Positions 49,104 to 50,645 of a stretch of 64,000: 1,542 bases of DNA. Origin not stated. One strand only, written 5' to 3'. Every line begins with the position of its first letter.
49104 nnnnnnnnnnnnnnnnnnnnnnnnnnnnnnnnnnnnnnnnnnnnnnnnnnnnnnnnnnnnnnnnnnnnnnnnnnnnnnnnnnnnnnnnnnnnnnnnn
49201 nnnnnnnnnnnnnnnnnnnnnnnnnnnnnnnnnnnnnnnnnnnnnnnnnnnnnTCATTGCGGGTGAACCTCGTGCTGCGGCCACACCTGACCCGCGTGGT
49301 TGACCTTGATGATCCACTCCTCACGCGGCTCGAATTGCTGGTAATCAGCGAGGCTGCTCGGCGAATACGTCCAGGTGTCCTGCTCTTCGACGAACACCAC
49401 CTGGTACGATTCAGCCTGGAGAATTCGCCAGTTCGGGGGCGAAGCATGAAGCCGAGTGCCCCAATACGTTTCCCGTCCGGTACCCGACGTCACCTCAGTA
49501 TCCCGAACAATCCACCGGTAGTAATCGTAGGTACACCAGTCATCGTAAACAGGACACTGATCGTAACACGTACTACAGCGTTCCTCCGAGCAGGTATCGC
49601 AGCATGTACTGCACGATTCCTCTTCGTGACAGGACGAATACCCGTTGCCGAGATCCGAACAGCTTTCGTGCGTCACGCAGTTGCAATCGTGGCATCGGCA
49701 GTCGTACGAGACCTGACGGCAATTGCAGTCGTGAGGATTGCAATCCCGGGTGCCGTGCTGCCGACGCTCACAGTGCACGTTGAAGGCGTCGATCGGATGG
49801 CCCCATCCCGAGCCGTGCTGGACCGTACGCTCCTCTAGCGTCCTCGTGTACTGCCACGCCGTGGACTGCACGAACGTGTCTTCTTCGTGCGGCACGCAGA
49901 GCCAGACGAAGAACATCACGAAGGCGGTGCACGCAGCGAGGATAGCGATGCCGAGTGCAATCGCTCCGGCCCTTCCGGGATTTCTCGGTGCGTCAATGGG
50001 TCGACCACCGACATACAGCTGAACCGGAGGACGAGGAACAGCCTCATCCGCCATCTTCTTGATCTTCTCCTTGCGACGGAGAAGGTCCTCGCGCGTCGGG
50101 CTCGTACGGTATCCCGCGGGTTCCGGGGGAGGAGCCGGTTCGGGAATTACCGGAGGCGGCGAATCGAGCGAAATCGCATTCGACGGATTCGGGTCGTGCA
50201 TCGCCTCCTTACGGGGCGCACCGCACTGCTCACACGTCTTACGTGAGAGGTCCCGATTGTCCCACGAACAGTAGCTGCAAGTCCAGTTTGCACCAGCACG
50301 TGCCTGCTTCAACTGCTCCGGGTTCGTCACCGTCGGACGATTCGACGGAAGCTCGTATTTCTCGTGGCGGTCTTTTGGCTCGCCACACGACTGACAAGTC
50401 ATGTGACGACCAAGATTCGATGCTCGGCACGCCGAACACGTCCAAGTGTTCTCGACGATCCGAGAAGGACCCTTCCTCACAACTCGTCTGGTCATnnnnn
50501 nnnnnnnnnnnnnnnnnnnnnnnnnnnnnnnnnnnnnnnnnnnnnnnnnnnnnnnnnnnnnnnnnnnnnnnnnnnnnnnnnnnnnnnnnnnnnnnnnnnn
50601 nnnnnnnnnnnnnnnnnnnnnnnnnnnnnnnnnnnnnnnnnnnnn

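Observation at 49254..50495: Membrane protein with two cytoplasmic RanBP2-type zinc fingers and a Cys/His/Asp-dense external domain, preceded directly by motif copy 7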

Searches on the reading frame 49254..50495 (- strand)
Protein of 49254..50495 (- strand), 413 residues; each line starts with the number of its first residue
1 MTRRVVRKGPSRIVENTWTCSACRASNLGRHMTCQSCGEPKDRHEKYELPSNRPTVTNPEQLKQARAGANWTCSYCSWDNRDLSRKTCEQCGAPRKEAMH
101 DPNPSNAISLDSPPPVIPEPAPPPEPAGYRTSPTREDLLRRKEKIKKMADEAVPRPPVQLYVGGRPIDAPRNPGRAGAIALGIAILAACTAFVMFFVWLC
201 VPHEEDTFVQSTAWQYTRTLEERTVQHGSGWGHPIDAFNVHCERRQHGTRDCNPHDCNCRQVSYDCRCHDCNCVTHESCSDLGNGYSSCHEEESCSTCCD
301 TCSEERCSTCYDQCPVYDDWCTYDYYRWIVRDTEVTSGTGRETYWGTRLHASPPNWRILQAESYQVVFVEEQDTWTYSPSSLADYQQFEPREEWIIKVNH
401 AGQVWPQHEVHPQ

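Call 3: search_protein_families(library=pfam, proteins=[window:49254-50495:-], max_evalue=10)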
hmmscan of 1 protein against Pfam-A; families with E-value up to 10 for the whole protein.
window:49254-50495:- (413 aa): 2 families
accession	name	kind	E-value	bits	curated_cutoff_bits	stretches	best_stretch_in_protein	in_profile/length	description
PF00641.23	Zn_ribbon_RanBP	-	0.0042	16.7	27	2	66-96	1-29/30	Zn-finger in Ran binding protein and others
PF13240.11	Zn_Ribbon_1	-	0.1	12.9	25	1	73-94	2-22/23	zinc-ribbon domain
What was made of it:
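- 50223..50285 (-): Zinc finger 2, residues 71-91 (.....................). Best Pfam PF00641 stretch at residues 66-96 (call 3).
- On RanBP2-type zinc finger (PF00641 / ZnF_RBZ): This protein scores 16.7 bits, E=0.0042, against a cut-off of 27 (call 3).
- On DUF2500 / YhhM (PF10694): No Pfam hit at E<=10 other than zinc ribbons (call 3).
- Closest known: Eukaryotic RanBP2-type zinc fingers. Different: This protein alone is below Pfam's gathering score (16.7 against 27 bits, call 3).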

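Call 4: search_protein_families(library=phrogs, proteins=[window:49254-50495:-], max_evalue=1)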
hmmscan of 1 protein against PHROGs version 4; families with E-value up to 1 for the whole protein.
window:49254-50495:- (413 aa): 0 families

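Call 5: search_protein_families(library=ncbifam, proteins=[window:49254-50495:-], max_evalue=1)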
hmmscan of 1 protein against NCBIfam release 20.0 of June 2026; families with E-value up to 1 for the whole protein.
window:49254-50495:- (413 aa): 0 families

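Call 9: search_dna_similar(query=window:49254-50495:-, collection=phages, mode=protein, max_evalue=0.001)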
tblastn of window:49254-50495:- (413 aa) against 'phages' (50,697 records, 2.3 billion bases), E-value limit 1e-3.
No match.

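Call 11: find_homologous_proteins(query=window:49254-50495:-, max_evalue=0.001)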
Query window:49254-50495:- (413 aa): 94 proteins with E <= 0.001 among 1972 candidates.
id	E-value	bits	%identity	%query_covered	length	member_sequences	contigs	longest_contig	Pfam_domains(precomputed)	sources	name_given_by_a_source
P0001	4.6e-275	930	92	100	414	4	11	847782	-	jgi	jgi:hypothetical protein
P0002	3.8e-213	726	75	100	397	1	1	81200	-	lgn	-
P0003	4.1e-104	367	47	96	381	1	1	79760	PF00641.24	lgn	-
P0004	3.3e-103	364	47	97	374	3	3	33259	PF00641.24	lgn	-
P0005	3.6e-100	354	47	98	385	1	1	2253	PF00641.24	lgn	-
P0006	9.7e-99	349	48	92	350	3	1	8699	-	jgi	jgi:type II secretory pathway pseudopilin PulG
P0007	3.6e-97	344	44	97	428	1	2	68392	-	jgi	jgi:hypothetical protein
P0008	7.8e-97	343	43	99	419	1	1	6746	PF00641.24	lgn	-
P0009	6.5e-96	340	45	97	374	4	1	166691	-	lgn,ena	-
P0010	1.9e-95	338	46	92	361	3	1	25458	-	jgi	jgi:hypothetical protein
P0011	2.0e-95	338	43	92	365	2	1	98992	-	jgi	-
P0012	7.7e-92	327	45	95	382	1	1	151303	PF00641.24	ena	-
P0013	1.4e-91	326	42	96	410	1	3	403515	PF00641.24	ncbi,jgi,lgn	-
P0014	1.7e-90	322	43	96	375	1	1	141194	PF00641.24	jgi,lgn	-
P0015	6.8e-89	317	38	100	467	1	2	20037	-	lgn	-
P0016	8.6e-86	307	41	96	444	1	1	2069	PF00641.24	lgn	-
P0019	1.4e-83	299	40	97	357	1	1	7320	PF00641.24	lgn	-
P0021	6.0e-82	294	38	100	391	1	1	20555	PF00641.24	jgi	jgi:hypothetical protein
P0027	4.3e-78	281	38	96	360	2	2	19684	PF00641.24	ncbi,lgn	-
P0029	3.6e-76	275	40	97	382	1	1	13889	PF00641.24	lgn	-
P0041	1.5e-71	260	38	95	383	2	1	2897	PF13240.12,PF12773.14,PF00641.24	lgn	-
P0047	1.4e-66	243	37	98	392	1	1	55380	PF00641.24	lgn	-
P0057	5.2e-52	195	31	97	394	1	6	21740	PF00641.24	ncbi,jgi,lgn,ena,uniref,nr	ncbi:hypothetical protein COT97_05860 [Candidatus Falkowbacteria bacterium CG10_big_fil_rev_8_21_14_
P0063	6.6e-46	175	31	96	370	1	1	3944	PF00641.24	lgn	-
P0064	6.7e-45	172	32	93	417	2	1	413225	-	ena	-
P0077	6.3e-21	93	24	95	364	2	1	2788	PF00641.24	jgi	-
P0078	2.3e-18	84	27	80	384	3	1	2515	PF00641.24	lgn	-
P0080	8.4e-18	83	26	95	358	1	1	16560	PF00641.24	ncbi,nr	ncbi:MAG TPA: zinc finger protein [Longimicrobiaceae bacterium]|nr:zinc finger protein [Longimicrobi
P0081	3.9e-17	80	27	77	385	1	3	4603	PF00641.24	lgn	-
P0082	5.5e-17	80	44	21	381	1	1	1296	PF00641.24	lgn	-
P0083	4.3e-16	77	27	95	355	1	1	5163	PF00641.24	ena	-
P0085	2.1e-15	75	28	77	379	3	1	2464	PF00641.24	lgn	-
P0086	4.7e-15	73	25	95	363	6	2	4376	PF00641.24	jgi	-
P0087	1.3e-11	62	37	21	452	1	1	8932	PF00641.24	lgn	-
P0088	2.3e-11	61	25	56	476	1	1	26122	PF00641.24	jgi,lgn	jgi:hypothetical protein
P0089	4.1e-11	60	23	95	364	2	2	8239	PF00641.24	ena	-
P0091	2.3e-9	55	35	22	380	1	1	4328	PF13240.12,PF12773.14,PF00641.24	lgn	-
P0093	6.3e-9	53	36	20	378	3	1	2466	PF13240.12,PF12773.14,PF00641.24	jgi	jgi:hypothetical protein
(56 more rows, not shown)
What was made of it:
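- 49254..50495 (-): Complete coding sequence, 413 aa: zinc finger, zinc finger, linker, TM helix, beta-arm, OB-like domain. 94 full-length homologues at 92-23% identity (call 11).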

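Call 19: find_encoding_contigs(protein=P0001, flank=10000, max_places=3)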
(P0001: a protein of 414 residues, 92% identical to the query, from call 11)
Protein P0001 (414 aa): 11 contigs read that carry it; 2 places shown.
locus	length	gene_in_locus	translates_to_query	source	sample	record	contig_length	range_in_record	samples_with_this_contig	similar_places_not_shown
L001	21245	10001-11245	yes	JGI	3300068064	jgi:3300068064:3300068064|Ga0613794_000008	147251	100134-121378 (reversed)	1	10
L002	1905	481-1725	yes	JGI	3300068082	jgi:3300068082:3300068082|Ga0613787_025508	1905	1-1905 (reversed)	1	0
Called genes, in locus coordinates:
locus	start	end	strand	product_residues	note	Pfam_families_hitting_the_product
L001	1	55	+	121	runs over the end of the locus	-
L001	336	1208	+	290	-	-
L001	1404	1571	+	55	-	-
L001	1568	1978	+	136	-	-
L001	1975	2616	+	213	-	-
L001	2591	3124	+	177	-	PF26211:Phage_phiTE_072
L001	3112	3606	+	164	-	-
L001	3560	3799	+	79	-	-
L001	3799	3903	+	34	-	-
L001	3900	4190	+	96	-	-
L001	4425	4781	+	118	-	-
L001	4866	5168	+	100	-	-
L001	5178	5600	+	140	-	-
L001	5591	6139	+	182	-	-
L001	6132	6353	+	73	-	-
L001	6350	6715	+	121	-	-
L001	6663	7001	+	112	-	-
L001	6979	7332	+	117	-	-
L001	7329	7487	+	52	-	-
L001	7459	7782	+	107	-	-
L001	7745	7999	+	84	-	-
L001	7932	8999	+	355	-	-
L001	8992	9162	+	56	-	-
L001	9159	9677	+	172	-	-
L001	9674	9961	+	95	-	-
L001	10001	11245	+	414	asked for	-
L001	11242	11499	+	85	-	-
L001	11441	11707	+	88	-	-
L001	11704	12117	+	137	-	-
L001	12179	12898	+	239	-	-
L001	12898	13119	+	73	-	-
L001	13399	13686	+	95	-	-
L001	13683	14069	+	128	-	-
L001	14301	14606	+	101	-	-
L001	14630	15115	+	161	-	-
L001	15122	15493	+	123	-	-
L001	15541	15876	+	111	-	-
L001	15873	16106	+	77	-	-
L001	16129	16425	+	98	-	-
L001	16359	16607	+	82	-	-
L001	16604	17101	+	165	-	-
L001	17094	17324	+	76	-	-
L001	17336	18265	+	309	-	PF13532:2OG-FeII_Oxy_2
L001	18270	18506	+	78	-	-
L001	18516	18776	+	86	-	-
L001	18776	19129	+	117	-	-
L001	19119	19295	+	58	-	-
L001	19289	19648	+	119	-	-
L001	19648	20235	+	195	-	-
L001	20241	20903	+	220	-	PF00300:His_Phos_1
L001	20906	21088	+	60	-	-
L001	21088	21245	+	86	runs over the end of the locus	-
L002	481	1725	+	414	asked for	-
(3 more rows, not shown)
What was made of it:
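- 49000..49257 (-): Downstream 85-aa ORF with hydrophobic segments. Its ATG overlaps the stop codon (ATGA), so it is possibly translationally coupled. The same gene is called in L001 (call 19).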

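Call 21: find_encoding_contigs(protein=P0013, flank=8000, max_places=2)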
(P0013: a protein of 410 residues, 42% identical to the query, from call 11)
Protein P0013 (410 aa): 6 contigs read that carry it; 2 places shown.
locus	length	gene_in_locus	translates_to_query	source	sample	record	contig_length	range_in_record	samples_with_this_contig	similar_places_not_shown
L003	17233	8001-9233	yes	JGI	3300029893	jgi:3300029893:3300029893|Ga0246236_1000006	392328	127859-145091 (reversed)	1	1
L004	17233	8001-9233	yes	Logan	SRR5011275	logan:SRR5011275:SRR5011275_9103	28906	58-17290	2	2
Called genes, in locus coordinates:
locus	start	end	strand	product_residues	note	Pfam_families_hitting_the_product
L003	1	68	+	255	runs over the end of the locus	-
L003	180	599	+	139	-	-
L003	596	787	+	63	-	-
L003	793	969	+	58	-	-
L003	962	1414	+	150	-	-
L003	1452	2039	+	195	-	-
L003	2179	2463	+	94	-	-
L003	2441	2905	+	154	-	-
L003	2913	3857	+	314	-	PF10127:RlaP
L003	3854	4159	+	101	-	-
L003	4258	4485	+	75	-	-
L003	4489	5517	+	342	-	PF09414:RNA_ligase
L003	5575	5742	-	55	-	-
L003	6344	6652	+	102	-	-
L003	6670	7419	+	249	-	-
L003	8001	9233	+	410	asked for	PF00641:Zn_ribbon_RanBP (weak)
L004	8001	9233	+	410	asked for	PF00641:Zn_ribbon_RanBP (weak)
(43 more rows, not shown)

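Call 22: find_encoding_contigs(protein=P0064, flank=8000, max_places=2)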
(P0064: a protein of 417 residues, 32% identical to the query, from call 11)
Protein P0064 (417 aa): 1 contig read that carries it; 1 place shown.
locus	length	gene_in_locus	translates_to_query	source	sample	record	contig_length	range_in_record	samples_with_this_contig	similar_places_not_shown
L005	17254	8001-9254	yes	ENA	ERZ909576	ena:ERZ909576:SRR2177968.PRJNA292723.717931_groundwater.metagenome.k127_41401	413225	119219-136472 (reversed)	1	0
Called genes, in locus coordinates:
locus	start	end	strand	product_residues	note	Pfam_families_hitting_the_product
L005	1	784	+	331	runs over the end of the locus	PF01068:DNA_ligase_A_M, PF14743:DNA_ligase_OB_2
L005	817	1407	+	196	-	-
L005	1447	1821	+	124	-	-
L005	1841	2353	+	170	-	-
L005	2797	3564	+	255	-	-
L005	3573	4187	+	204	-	-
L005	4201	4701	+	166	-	PF08719:NADAR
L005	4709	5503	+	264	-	PF12706:Lactamase_B_2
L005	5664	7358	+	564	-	-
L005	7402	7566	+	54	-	-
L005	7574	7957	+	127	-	-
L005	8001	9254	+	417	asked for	-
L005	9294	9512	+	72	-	-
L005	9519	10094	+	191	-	-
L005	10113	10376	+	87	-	-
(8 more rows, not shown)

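Call 23: find_encoding_contigs(protein=P0080, flank=8000, max_places=2)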
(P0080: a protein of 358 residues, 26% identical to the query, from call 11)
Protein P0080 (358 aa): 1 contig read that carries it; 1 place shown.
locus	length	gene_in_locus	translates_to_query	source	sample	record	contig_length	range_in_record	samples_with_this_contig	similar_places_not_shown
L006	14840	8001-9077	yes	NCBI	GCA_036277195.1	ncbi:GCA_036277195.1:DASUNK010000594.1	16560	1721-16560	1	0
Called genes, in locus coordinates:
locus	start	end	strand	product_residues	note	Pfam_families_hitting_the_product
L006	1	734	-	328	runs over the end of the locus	PF07549:Sec_GG (faint), PF02355:SecD_SecF_C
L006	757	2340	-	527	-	PF21760:SecD_1st, PF22599:SecDF_P1_head, PF02355:SecD_SecF_C, PF03176:MMPL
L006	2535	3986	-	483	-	PF01554:MatE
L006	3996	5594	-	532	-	PF01523:PmbA_TldD_1st, PF19290:PmbA_TldD_2nd, PF19289:PmbA_TldD_3rd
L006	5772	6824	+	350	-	PF01594:AI-2E_transport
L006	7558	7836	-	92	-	-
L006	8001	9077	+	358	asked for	PF00641:Zn_ribbon_RanBP (weak)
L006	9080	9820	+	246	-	-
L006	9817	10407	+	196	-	-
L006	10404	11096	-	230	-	PF00657:Lipase_GDSL (weak), PF13472:Lipase_GDSL_2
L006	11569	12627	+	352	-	PF18152:DAHP_snth_FXD, PF00793:DAHP_synth_1, PF03102:NeuB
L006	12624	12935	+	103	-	PF01817:CM_2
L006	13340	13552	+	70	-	PF03621:MbtH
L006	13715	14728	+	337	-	PF02729:OTCace_N, PF00185:OTCace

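Call 24: find_encoding_contigs(protein=P0057, flank=8000, max_places=2)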
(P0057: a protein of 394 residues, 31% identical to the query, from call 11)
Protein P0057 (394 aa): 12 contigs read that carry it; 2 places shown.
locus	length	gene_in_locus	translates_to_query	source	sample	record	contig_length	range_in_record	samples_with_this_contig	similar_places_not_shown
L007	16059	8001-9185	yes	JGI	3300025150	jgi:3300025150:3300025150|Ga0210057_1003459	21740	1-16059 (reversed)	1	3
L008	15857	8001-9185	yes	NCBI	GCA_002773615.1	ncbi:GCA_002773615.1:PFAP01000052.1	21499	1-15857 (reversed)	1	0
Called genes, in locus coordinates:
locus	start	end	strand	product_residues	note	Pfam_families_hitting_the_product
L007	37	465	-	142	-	PF11969:DcpS_C, PF01230:HIT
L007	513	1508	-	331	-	PF00389:2-Hacid_dh, PF02826:2-Hacid_dh_C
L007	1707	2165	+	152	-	-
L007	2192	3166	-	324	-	PF02779:Transket_pyr, PF02780:Transketolase_C, PF22613:Transketolase_C_1 (faint)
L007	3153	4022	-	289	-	PF13292:DXP_synthase_N, PF00456:Transketolase_N, PF00676:E1_dh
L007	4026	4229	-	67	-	-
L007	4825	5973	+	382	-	PF15891:Nuc_deoxyri_tr2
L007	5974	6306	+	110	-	-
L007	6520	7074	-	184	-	-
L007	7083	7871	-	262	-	PF01988:VIT1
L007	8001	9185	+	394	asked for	PF00641:Zn_ribbon_RanBP (weak)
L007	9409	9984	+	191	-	-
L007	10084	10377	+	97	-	-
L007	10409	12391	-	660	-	PF00580:UvrD-helicase, PF13245:AAA_19, PF13604:AAA_30 (faint), PF01443:Viral_helicase1 (faint), PF13087:AAA_12 (faint), PF13361:UvrD_C, PF13538:UvrD_C_2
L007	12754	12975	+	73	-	-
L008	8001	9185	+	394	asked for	PF00641:Zn_ribbon_RanBP (weak)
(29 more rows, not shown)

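Call 29: search_solved_structures(query=A2, max_evalue=1, show_alignments=2)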
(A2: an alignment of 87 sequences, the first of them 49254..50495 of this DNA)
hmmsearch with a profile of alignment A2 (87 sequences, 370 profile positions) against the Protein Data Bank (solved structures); distinct sequences matched with E-value up to 1: 54.
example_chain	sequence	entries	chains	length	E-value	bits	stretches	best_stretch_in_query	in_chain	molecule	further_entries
7r5j_00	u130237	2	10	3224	4.4e-15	59.3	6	7-98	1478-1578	E3 SUMO-protein ligase RanBP2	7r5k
8s05_C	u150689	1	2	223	1.3e-06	31.4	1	66-118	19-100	Conserved protein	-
3gj7_B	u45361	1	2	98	6.1e-06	29.2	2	62-107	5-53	Nuclear pore complex protein Nup153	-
7mnr_B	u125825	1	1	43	6.7e-06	29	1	7-36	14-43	E3 SUMO-protein ligase RanBP2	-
3gj8_B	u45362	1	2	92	0.00013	24.8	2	9-35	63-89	Nuclear pore complex protein Nup153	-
2mxv_A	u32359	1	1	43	0.00039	23.2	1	8-40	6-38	RNA-binding protein 10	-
2gqe_A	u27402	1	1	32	0.00077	22.3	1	7-35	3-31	Nuclear pore complex protein Nup153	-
5af6_F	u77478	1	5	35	0.0016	21.2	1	61-91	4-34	TRABID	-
3gj3_B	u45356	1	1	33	0.0022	20.8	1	10-35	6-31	Nuclear pore complex protein Nup153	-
7mnv_B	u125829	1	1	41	0.0039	19.9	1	5-35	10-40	E3 SUMO-protein ligase RanBP2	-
7mns_B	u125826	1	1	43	0.004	19.9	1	8-34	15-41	E3 SUMO-protein ligase RanBP2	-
5a8i_A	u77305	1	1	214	0.0042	19.8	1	66-118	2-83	ARNA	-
7mo2_B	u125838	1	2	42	0.0046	19.7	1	10-35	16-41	Nuclear pore complex protein Nup153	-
2k0c_A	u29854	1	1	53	0.0048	19.7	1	10-36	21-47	Nuclear pore complex protein Nup153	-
3ch5_B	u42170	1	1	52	0.0058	19.4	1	10-36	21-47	Fragment of Nuclear pore complex protein Nup153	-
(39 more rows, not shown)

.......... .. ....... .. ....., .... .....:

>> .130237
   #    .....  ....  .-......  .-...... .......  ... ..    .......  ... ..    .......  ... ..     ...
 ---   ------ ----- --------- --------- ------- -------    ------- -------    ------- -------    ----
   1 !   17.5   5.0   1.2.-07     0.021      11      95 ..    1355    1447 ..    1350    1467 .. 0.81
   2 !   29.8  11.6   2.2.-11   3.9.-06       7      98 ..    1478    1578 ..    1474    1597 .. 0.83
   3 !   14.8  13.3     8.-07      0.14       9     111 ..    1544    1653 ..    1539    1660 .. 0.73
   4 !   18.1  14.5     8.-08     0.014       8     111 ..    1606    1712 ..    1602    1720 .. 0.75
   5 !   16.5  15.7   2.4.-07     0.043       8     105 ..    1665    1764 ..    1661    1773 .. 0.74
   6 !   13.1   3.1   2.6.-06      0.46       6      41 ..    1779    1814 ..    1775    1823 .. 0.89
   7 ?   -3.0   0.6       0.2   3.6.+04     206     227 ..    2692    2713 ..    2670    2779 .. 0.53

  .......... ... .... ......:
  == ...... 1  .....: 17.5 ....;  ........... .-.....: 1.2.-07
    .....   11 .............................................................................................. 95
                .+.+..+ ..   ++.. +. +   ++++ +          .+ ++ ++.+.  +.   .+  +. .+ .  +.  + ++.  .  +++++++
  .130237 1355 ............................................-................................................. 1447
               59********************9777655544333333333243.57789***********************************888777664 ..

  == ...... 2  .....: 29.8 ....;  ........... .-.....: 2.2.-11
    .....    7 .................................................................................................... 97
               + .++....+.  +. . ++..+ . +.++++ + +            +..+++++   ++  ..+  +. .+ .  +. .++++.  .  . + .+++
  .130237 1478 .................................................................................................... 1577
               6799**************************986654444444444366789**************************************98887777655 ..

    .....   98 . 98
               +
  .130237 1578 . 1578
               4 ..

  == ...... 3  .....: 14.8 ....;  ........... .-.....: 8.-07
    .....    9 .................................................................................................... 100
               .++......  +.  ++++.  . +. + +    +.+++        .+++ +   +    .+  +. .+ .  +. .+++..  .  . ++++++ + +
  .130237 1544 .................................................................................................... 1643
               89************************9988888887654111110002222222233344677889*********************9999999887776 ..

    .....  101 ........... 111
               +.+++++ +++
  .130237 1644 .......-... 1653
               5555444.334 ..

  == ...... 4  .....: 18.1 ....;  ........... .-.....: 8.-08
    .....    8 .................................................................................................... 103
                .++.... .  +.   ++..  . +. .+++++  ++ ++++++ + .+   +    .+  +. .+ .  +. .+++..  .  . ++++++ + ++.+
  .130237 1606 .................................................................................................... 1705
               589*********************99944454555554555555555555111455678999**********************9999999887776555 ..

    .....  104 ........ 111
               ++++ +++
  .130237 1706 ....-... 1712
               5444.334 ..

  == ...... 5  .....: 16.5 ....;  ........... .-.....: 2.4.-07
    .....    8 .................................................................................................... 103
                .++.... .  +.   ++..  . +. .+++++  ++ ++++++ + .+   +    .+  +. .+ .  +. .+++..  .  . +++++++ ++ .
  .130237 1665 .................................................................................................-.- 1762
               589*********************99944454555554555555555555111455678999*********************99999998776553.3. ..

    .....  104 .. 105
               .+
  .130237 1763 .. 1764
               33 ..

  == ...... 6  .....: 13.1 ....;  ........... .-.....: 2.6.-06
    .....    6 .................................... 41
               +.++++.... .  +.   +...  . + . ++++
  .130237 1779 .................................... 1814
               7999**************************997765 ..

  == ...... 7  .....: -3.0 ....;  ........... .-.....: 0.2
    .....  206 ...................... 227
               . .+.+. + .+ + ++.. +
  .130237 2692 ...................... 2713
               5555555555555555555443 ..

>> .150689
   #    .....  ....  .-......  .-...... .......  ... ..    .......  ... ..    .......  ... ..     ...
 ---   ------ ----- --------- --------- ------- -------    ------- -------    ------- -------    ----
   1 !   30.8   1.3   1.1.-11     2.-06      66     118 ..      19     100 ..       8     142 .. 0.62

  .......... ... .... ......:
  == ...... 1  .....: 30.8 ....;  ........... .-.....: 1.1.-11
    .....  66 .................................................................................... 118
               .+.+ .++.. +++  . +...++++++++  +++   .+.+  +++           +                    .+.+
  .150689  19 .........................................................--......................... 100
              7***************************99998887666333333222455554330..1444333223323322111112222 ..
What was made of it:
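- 50385..50444 (-): Zinc finger 1, residues 18-37 (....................). Profile match to RanBP2/Nup153 fingers (call 29).
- Closest known: Eukaryotic RanBP2-type zinc fingers. Same: The family profile aligns to tandem RanBP2 fingers at E=4e-15 and to Nup153 at 6e-6 (call 29).
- Closest known: Archaeal ArnA-type zinc finger. Same: The family profile matches finger 2 plus the following linker at E=1e-6 (8s05_C) and 4e-3 (5a8i_A) (call 29).
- The family profile hits RanBP2 at E=4e-15, Nup153 fingers at 6e-6 and the archaeal ArnA-type finger (8s05_C at 1e-6, 5a8i_A at 4e-3) (call 29). Archaeal ArnA, whose finger matches finger 2 (call 29), is from my own recall a signalling regulator that uses its finger for protein binding.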
